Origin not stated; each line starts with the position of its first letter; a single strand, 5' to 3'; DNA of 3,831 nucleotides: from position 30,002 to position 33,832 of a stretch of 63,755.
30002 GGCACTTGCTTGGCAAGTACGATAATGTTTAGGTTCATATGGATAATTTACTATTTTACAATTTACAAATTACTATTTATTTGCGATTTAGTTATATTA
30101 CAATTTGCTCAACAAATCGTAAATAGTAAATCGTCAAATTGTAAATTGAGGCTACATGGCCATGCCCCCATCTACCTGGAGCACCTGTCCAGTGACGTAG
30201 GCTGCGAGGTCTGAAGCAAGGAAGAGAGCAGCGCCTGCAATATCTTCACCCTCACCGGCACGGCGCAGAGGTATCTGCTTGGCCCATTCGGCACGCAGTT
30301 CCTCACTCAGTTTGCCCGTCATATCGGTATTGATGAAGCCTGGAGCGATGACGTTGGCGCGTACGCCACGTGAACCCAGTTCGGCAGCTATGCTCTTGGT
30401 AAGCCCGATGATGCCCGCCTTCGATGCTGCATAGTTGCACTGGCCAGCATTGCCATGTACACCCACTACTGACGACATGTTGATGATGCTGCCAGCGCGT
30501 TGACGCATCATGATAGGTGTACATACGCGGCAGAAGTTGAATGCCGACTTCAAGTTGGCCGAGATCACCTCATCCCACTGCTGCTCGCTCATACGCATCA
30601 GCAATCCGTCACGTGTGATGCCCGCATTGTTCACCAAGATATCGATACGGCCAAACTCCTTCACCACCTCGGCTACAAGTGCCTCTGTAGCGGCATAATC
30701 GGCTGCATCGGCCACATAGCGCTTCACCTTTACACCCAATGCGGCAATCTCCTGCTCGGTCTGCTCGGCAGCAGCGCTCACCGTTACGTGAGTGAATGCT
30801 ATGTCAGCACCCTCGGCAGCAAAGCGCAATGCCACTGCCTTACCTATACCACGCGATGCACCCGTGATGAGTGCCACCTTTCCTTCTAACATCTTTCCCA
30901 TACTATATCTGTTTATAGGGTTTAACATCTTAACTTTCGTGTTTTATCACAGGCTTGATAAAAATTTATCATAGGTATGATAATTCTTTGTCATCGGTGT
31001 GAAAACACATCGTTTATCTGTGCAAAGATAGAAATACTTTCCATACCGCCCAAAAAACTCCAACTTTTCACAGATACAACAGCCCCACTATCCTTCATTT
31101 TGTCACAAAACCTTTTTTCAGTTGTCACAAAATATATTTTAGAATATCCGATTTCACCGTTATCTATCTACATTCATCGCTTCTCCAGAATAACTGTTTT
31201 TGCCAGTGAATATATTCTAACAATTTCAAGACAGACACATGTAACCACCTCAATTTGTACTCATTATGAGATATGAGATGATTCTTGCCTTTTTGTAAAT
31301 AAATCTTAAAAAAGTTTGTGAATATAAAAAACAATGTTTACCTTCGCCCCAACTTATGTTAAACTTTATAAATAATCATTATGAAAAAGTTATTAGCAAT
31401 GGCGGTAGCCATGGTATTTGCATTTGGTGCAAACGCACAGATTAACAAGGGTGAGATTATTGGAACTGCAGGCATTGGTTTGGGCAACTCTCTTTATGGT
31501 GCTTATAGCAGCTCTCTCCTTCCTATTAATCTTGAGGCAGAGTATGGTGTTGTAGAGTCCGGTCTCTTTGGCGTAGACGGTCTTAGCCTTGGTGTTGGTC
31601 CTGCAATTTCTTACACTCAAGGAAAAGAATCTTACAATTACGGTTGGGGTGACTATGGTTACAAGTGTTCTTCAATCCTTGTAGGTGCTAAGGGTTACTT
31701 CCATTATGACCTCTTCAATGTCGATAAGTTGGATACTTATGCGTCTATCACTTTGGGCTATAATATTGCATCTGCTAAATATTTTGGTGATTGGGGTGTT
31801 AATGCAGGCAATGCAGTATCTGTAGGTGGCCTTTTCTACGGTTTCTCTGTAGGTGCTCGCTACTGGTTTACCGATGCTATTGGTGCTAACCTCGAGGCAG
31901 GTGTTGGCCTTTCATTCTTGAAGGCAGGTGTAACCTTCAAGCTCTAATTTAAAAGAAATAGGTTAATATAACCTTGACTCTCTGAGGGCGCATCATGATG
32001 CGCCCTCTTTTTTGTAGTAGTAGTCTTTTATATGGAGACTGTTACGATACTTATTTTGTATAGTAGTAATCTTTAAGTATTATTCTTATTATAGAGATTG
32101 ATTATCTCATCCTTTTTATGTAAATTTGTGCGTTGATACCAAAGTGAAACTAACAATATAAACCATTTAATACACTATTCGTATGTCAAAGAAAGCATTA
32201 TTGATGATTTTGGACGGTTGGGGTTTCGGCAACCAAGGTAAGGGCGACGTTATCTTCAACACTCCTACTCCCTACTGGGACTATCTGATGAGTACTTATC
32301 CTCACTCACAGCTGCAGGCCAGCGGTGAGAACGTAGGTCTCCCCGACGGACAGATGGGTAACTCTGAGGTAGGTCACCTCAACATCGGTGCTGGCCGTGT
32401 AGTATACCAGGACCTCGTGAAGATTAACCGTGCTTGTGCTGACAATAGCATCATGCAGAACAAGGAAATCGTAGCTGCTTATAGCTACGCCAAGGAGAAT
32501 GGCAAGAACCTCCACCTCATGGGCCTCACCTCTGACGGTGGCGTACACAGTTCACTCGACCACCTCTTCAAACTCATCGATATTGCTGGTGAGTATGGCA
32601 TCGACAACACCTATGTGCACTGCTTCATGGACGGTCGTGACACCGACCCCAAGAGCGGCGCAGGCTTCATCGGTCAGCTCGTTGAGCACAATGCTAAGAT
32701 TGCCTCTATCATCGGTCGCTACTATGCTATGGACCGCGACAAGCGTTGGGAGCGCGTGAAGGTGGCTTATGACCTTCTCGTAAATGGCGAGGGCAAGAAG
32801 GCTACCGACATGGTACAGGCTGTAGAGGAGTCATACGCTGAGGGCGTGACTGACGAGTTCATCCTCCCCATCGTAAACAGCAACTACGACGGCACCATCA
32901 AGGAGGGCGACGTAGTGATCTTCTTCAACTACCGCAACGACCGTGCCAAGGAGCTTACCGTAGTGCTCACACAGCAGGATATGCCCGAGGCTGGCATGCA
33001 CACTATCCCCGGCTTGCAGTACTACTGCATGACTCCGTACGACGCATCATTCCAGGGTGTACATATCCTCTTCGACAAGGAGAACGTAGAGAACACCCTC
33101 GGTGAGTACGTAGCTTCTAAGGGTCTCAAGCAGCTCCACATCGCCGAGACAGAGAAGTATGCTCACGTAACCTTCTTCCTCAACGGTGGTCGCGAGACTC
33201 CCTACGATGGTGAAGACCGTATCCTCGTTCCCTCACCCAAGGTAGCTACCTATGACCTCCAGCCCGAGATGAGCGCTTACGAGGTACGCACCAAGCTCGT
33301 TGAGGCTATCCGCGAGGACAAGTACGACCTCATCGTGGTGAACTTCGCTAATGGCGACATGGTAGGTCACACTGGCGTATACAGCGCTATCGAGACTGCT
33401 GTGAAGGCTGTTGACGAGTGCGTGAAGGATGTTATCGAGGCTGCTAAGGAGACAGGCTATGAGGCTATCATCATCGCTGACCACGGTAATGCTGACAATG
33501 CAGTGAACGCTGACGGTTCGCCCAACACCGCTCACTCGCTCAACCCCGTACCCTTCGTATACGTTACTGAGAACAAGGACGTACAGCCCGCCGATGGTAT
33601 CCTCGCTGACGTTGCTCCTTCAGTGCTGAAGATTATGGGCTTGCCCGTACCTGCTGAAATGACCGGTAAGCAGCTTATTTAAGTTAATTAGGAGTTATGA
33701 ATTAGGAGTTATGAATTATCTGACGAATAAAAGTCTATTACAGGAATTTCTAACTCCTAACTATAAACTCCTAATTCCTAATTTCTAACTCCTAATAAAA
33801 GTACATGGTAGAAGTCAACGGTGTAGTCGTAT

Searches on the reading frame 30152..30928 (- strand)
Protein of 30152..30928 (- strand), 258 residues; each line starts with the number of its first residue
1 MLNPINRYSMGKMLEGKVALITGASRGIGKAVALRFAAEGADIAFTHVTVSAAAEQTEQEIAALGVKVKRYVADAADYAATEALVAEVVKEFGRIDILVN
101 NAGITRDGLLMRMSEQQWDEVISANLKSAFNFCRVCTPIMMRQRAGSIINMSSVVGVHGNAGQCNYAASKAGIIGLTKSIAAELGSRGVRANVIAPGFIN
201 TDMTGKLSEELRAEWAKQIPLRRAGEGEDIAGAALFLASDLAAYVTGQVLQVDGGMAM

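Call 88: search_protein_families(library=pfam, proteins=[window:30152-30928:-], max_evalue=0.001)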
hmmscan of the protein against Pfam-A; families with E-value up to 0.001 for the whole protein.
window:30152-30928:- (258 aa): 4 families
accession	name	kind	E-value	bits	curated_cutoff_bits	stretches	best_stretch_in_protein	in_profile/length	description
PF13561.12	adh_short_C2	-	1.7e-71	241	27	1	23-256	1-235/236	Enoyl-(Acyl carrier protein) reductase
PF00106.31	adh_short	-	1.5e-61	207.7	26.6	1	17-210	1-193/195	short chain dehydrogenase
PF08659.16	KR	-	3.7e-22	79.5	22.6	1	19-195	3-174/180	KR domain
PF01370.27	Epimerase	-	0.00082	19.3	20.9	0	19-156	1-120/240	NAD dependent epimerase/dehydratase family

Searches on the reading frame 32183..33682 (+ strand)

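Call 88: search_protein_families(library=pfam, proteins=[window:32183-33682:+], max_evalue=0.001)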
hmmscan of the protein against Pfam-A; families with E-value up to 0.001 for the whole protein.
window:32183-33682:+ (499 aa): 4 families
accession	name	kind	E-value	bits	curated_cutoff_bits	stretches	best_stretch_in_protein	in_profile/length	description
PF06415.18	iPGM_N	-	2.1e-78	263.2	27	1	81-287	1-216/217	BPG-independent PGAM N-terminus (iPGM_N)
PF01676.23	Metalloenzyme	-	5.5e-78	262.4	24.3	1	3-487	1-250/252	Metalloenzyme superfamily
PF01663.27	Phosphodiest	-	3.7e-08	33.8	23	1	373-440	149-225/342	Type I phosphodiesterase / nucleotide pyrophosphatase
PF08665.17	PglZ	-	0.00035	21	25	0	369-436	108-172/179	PglZ domain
